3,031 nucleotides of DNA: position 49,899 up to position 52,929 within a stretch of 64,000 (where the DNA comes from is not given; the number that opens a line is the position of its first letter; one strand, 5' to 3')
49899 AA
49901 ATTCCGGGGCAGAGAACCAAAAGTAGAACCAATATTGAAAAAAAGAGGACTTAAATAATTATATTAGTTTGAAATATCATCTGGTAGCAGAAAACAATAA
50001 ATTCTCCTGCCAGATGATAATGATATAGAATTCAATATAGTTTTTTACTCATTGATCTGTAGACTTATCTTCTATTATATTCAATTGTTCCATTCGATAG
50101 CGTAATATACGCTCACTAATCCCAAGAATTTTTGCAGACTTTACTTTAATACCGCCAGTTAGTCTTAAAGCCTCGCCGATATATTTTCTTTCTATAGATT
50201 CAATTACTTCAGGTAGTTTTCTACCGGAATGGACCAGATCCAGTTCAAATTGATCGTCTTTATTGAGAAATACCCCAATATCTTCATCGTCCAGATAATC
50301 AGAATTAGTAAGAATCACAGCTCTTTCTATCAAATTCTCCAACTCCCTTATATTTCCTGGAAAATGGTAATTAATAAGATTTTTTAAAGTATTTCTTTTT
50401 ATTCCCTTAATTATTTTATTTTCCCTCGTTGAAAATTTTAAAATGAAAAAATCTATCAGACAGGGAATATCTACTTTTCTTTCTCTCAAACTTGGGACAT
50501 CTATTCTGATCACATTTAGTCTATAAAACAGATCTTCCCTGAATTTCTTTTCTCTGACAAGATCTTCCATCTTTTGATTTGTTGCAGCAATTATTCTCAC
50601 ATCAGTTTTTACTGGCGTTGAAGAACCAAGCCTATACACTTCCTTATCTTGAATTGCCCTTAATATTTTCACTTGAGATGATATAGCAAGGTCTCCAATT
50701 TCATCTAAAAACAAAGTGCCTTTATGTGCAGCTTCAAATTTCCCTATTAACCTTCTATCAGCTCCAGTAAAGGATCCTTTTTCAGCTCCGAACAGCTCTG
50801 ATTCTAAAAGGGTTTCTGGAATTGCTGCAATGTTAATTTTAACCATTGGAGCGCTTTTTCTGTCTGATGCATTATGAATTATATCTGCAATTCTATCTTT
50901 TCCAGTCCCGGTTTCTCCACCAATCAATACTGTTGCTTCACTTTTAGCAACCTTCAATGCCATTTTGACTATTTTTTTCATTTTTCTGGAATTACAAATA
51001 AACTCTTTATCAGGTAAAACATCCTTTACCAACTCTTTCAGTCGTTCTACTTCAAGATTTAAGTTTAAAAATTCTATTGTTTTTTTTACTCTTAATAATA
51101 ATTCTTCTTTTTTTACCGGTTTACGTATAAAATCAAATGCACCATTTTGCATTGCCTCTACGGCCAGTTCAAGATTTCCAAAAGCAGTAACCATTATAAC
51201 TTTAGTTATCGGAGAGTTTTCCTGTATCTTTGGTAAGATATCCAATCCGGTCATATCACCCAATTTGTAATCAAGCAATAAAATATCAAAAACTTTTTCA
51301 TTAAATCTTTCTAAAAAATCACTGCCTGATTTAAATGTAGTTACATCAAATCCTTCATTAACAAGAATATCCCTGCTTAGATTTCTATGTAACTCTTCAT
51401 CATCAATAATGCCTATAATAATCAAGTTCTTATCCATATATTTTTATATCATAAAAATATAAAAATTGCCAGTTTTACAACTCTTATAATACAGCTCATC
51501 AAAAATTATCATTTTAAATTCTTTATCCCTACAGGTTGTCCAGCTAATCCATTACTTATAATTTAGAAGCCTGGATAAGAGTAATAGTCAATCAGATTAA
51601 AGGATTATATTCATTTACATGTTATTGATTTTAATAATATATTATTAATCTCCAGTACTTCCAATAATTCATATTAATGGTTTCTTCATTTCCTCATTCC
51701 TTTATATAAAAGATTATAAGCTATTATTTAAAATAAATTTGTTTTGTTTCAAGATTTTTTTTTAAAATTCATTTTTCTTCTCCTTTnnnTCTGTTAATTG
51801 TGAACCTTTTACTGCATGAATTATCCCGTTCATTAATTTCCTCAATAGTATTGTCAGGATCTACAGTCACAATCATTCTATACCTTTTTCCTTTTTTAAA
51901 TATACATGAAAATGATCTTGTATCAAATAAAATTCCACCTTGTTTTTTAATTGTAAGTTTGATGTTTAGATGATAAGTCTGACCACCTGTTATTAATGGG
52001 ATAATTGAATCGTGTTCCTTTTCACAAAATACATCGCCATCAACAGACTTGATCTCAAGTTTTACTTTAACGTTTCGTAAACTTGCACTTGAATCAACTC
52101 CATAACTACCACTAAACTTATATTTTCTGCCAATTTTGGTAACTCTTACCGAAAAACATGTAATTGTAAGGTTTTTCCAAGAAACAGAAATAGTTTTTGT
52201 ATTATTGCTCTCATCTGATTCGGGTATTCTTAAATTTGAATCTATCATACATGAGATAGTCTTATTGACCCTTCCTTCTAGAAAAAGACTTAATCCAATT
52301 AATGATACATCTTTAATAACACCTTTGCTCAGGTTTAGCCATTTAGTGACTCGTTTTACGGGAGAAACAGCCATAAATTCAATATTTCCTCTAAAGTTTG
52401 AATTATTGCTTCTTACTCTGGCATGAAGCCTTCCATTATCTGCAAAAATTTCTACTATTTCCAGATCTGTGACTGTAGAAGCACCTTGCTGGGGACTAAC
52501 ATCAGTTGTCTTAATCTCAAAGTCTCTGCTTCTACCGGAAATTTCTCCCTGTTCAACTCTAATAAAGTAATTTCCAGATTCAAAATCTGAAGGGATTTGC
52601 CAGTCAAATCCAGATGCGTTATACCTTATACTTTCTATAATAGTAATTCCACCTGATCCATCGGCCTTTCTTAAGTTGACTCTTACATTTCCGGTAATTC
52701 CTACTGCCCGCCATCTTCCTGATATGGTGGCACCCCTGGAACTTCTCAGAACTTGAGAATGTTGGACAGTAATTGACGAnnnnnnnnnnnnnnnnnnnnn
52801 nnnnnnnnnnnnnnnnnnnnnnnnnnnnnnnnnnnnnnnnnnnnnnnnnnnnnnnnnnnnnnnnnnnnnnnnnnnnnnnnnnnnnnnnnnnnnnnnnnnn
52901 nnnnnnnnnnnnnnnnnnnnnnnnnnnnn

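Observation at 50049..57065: Sensor kinase, sigma54-promoter target gene and sigma54-dependent response regulator form one coherent locus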

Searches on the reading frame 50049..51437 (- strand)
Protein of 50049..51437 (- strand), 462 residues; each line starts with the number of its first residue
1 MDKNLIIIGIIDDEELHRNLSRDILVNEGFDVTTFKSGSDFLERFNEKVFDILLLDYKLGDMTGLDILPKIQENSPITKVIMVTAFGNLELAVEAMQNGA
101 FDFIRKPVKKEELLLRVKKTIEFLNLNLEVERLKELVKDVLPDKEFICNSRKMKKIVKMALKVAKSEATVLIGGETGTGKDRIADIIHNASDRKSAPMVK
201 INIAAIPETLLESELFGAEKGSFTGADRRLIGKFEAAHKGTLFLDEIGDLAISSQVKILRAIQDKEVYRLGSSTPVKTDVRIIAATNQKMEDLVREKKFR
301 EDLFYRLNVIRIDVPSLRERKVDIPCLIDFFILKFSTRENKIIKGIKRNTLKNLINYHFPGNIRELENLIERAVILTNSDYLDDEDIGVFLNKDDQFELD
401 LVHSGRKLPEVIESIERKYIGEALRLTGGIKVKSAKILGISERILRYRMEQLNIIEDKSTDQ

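Call 4: search_protein_families(library=pfam, proteins=[window:50049-51437:-], max_evalue=0.01)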
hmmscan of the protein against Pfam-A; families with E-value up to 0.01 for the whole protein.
window:50049-51437:- (462 aa): 9 families
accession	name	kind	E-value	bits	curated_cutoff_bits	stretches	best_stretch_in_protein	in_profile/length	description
PF00158.32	Sigma54_activat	-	1.5e-67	226.9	20.2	1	147-312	2-167/168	Sigma-54 interaction domain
PF00072.30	Response_reg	-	5e-28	97.9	30.2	1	9-117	2-110/111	Response regulator receiver domain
PF25601.1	AAA_lid_14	-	5.2e-22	77.9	27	1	318-390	1-73/87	AAA+ ATPase lid domain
PF14532.12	Sigma54_activ_2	-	6.3e-17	62.6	25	1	148-317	2-138/138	Sigma-54 interaction domain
PF02954.25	HTH_8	-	7.8e-09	35.6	22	1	412-451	2-41/42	Bacterial regulatory protein, Fis family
PF07728.20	AAA_5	-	2e-05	25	22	1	170-294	2-126/139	AAA domain (dynein-related subfamily)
PF00004.35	AAA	-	0.00021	22.2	21.2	1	170-294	1-115/131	ATPase family associated with various cellular activities (AAA)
PF01078.27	Mg_chelatase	-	0.0018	18.1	20.3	0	157-287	11-157/207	Magnesium chelatase, subunit ChlI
PF07724.20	AAA_2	-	0.0019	18.7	27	1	167-299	3-136/166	AAA domain (Cdc48 subfamily)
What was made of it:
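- Checked: Activator 50049..51437(-): Response_reg, Sigma54_activat, AAA_lid_14 and HTH_8 (call 4).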

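Call 14: find_encoding_contigs(protein=window:50049-51437:-, flank=10000, max_places=6)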
Protein window:50049-51437:- (462 aa): no gene with exactly this product is on record in the collection.

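Call 20: find_related_loci(query=window:50049-51437:-, collection=genome_contigs, flank=10000)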
Query window:50049-51437:- (462 aa) in genome_contigs; peptide patterns used: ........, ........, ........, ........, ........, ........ (x = any residue, [..] = any of these).
174 stretches matched a pattern; 55 encode a relative of the query (tblastn E <= 1e-3); 55 distinct loci.
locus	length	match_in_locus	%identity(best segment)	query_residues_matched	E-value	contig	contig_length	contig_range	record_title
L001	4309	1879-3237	40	1-454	9e-105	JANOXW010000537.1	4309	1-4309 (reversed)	MAG: Acidobacteriota bacterium isolate VAR_35_metabat_115 VAR_35_k141_4187148, whole genome shotgun sequence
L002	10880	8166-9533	40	1-456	3e-99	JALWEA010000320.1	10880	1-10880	MAG: Calditrichia bacterium isolate T11_metabat1_scaf2bin.026 T11_NODE_3063_length_10880_cov_2.631173, whole genome shot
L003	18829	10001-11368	40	1-456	3e-99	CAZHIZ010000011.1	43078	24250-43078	MAG TPA_asm: uncultured Caldithrix sp. isolate SRP163575_co3_317 genome assembly, contig: NODE_759_length_43078_cov_9.97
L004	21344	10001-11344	40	1-451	1e-96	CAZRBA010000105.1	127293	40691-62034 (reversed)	MAG TPA_asm: uncultured Caldithrix sp. isolate binchicken_co219_178 genome assembly, contig: k141_1084725, whole genome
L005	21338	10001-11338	40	10-456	1e-93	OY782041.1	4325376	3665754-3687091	MAG: Spirochaetia bacterium isolate d8b3d310-4ac7-4817-9bde-c02243007ba8 genome assembly, chromosome: 1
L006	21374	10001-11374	38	2-454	1e-91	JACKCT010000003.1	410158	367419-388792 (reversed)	MAG: Deltaproteobacteria bacterium isolate HK-STAS-FEN-2 HK-STAS-FEN-2_3, whole genome shotgun sequence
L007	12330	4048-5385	39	10-456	1e-89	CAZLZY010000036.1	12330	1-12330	MAG TPA_asm: uncultured Spirochaetales bacterium isolate SRP191223_co2_296 genome assembly, contig: NODE_3955_length_123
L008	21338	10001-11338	39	10-456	2e-89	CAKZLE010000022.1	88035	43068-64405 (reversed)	MAG TPA_asm: uncultured Spirochaetia bacterium isolate ERR2094169_bin.57_CONCOCT_v1.1_MAG genome assembly, contig: ERZ65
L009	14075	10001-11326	38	2-448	2e-88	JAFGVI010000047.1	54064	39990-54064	MAG: Deltaproteobacteria bacterium isolate ZodW_Metabat.137 k87_6324293, whole genome shotgun sequence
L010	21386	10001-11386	39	12-458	1e-87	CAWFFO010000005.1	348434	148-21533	MAG: uncultured delta proteobacterium isolate MFD02416.bin.2.73 genome assembly, contig: contig_16001, whole genome shot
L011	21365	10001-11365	38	7-458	5e-84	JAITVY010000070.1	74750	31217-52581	MAG: Tannerella sp. isolate TD116_bin63 k119_997470, whole genome shotgun sequence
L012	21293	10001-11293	36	10-454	2e-82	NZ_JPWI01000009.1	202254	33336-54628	Thalassospira profundimaris strain PR54-5 contig9, whole genome shotgun sequence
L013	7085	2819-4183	37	7-459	4e-82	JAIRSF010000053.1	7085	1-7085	MAG: Tannerella sp. isolate Ct408_bin163 k119_4808433, whole genome shotgun sequence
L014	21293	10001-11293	36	10-454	2e-81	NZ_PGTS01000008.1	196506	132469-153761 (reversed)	Thalassospira povalilytica strain Zumi 95 contig00008, whole genome shotgun sequence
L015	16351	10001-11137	38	3-382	3e-81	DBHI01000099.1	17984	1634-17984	MAG TPA_asm: Anaerolineales bacterium UBA832 UBA832_contig_81279, whole genome shotgun sequence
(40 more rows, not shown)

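Call 35: find_related_loci(query=window:50049-51437:-, collection=metagenome_contigs, flank=10000)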
Query window:50049-51437:- (462 aa) in metagenome_contigs; peptide patterns used: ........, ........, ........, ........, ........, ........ (x = any residue, [..] = any of these).
264 stretches matched a pattern; 54 encode a relative of the query (tblastn E <= 1e-3); 54 distinct loci.
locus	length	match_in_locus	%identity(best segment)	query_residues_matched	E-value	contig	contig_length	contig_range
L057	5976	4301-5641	41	3-451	2e-98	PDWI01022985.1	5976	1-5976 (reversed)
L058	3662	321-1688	39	1-456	3e-98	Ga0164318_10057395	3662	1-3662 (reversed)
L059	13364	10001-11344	40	1-451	7e-97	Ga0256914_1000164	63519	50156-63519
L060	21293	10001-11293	36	10-454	1e-82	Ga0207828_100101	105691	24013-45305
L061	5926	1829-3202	37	2-457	4e-82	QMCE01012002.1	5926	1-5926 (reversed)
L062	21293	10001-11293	36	10-454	2e-81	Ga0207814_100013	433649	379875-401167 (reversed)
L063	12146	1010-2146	38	3-382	1e-81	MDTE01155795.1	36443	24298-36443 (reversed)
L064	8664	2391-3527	38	3-382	1e-81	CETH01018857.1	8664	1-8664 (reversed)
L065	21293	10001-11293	36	10-454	2e-81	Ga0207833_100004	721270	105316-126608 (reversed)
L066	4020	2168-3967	42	1-338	3e-81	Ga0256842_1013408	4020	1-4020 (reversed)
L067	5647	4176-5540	37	3-455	2e-80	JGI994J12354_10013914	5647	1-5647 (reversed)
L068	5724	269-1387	38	10-383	1e-79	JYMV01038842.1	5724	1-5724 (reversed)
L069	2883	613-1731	38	10-383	1e-80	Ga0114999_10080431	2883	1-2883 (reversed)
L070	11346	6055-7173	38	10-383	1e-78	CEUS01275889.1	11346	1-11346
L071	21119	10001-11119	38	10-383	5e-78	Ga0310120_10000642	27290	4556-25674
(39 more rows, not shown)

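Call 42: search_protein_families(library=ncbifam, proteins=[window:50049-51437:-], max_evalue=0.00001)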
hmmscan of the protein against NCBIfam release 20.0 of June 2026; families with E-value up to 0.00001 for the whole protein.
window:50049-51437:- (462 aa): 94 families (the best 25 are shown)
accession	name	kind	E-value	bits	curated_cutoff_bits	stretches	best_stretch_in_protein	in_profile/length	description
NF008469.0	PRK11361.1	equivalog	3.6e-123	411.7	714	1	8-454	7-456/461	acetoacetate metabolism transcriptional regulator AtoC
TIGR02915.1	PEP_resp_reg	equivalog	2e-109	366.4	502.6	1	12-453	6-443/445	PEP-CTERM-box response regulator transcription factor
TIGR01818.1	ntrC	equivalog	6e-109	364.9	558.6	1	10-447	3-458/463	nitrogen regulation protein NR(I)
NF007689.0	PRK10365.1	equivalog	1.1e-107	360.5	760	1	2-446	2-436/441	sigma-54-dependent response regulator transcription factor ZraR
NF041552.1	TF_PrdR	equivalog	1.9e-102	343.5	795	1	116-451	246-575/577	sigma-54 dependent transcriptional regulator PrdR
NF008176.1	PRK10923.1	equivalog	1.5e-96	323.8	620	1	7-379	5-373/469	nitrogen regulation protein NR(I)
TIGR01817.1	nifA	equivalog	2.5e-95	320.3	528.85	1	142-407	194-456/534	nif-specific transcriptional activator NifA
NF051870.1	NAssimRespRegNtrX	equivalog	4e-95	319.4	600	1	8-452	4-450/452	nitrogen assimilation response regulator NtrX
NF050807.1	TransRegFlbDCaul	equivalog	4.3e-94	315.9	750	1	5-452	3-438/454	sigma-54-dependent transcriptional regulator FlbD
NF011695.0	PRK15115.1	equivalog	4.4e-92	309.2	763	1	11-439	13-423/445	two-component system response regulator GlrR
NF041946.1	LuxO_transreg_Vib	equivalog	2.3e-91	306.9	800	1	19-394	10-383/463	quorum-sensing sigma-54 dependent transcriptional regulator LuxO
NF003451.0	PRK05022.1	equivalog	1.1e-87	294.9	476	1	117-448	161-504/512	nitric oxide reductase transcriptional regulator NorR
NF049963.1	RespRegFlgRCampy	domain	2.2e-87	293.7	750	1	10-453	6-428/429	fla regulon two-component system response regulator FlgR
NF038308.1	RNA_repair_RtcR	equivalog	3.5e-84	283.6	650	1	86-443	120-502/530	RNA repair transcriptional activator RtcR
NF011958.0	PRK15429.1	equivalog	1.6e-82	278.2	830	1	139-454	373-686/692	formate hydrogenlyase transcriptional activator FlhA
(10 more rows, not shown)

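Call 75: search_solved_structures(query=window:50049-51437:-, max_evalue=1e-40)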
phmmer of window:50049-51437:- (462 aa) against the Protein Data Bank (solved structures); distinct sequences matched with E-value up to 1e-40: 34.
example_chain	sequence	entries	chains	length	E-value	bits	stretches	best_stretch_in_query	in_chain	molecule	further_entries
4l4u_A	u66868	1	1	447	1.6e-96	327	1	9-452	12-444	Transcriptional regulator (NtrC family)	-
1ny5_A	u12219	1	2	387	1.8e-96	326.9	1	9-392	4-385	transcriptional regulator (NtrC family)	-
1ojl_A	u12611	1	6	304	3.2e-79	270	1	147-448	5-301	TRANSCRIPTIONAL REGULATORY PROTEIN ZRAR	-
3dzd_A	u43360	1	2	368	1.9e-77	264.2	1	10-380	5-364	Transcriptional regulator (NtrC family)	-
5ep0_A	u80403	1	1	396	8e-72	245.6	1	21-381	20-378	Putative repressor protein luxO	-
4ly6_A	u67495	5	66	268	3.5e-70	240.2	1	138-392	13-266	Transcriptional regulator (NtrC family)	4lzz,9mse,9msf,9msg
1ny6_A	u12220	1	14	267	3.6e-70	240.2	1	138-392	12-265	transcriptional regulator (NtrC family)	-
3m0e_A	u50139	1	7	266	2.3e-69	237.6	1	138-392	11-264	Transcriptional regulator (NtrC family)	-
5m7n_A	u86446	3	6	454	2.3e-69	237.6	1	9-452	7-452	Nitrogen assimilation regulatory protein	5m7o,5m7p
9qq6_C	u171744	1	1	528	4.4e-69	236.6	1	149-454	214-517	Nif-specific regulatory protein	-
4qhs_A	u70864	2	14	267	4.3e-62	213.6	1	149-387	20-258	Flagellar regulatory protein C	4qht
6iy8_A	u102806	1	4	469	1.4e-61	211.9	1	157-379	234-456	Positive regulator CapR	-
6lua_A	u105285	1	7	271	3.1e-61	210.8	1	149-387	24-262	Flagellar regulatory protein C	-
6luf_A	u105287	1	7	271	8.1e-61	209.4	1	149-387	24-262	Flagellar regulatory protein C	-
26jl_A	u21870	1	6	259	3.9e-60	207.1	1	150-383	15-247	Flagellar regulatory protein A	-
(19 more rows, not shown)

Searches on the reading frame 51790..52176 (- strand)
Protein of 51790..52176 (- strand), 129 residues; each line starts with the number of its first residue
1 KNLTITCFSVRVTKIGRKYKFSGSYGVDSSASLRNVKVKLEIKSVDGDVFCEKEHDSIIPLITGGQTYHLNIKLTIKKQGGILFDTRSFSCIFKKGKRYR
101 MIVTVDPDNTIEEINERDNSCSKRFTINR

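Call 39: search_protein_families(library=pfam, proteins=[window:51790-52176:-], max_evalue=10)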
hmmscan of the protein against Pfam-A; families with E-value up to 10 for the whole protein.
seq(129 aa): 4 families
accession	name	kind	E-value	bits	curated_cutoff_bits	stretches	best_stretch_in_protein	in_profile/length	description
PF07705.17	CARDB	-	1.1e-06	29.2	22.7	1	86-123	64-101/101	CARDB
PF15432.12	Sec-ASP3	-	0.055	14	27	1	50-85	38-73/126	Accessory Sec secretory system ASP3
PF03505.20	Clenterotox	-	0.091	12.8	25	1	93-117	134-159/197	Clostridium enterotoxin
PF13149.12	Mfa_like_1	-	0.12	12.8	27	1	64-115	189-240/246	Fimbrillin-like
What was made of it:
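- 51787..53433 (-): Secreted repeat protein, 548 aa: signal peptide, three Kre9_KNH-type Ig-like domains, C-terminal half with CARDB-like ends. The third repeat and the middle domain match only weakly (call 39).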

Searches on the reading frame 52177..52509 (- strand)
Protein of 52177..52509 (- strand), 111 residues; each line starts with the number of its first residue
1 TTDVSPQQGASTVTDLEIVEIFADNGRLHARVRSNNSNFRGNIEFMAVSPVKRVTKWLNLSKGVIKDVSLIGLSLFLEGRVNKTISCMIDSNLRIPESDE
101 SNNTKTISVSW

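Call 39: search_protein_families(library=pfam, proteins=[window:52177-52509:-], max_evalue=10)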
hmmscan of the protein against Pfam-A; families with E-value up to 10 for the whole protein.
seq(111 aa): 2 families
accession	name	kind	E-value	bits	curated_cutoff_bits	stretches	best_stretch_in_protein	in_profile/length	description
PF07705.17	CARDB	-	0.043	14.5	22.7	1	81-106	75-100/101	CARDB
PF19156.5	DUF5838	-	0.053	13.3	28.8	1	52-88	148-184/289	Family of unknown function (DUF5838)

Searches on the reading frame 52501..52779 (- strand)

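Call 39: search_protein_families(library=pfam, proteins=[window:52501-52779:-], max_evalue=10)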
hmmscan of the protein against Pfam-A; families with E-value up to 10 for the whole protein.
seq(93 aa): 2 families
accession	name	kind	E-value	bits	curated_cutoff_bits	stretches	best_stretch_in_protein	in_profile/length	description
PF10342.15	Kre9_KNH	-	0.013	16.6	24.6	1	22-79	17-79/94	Kre9/KNH-like N-terminal Ig-like domain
PF03443.20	AA9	-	0.04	14.2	27.8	1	54-76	125-147/207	Auxiliary Activity family 9 (formerly GH61)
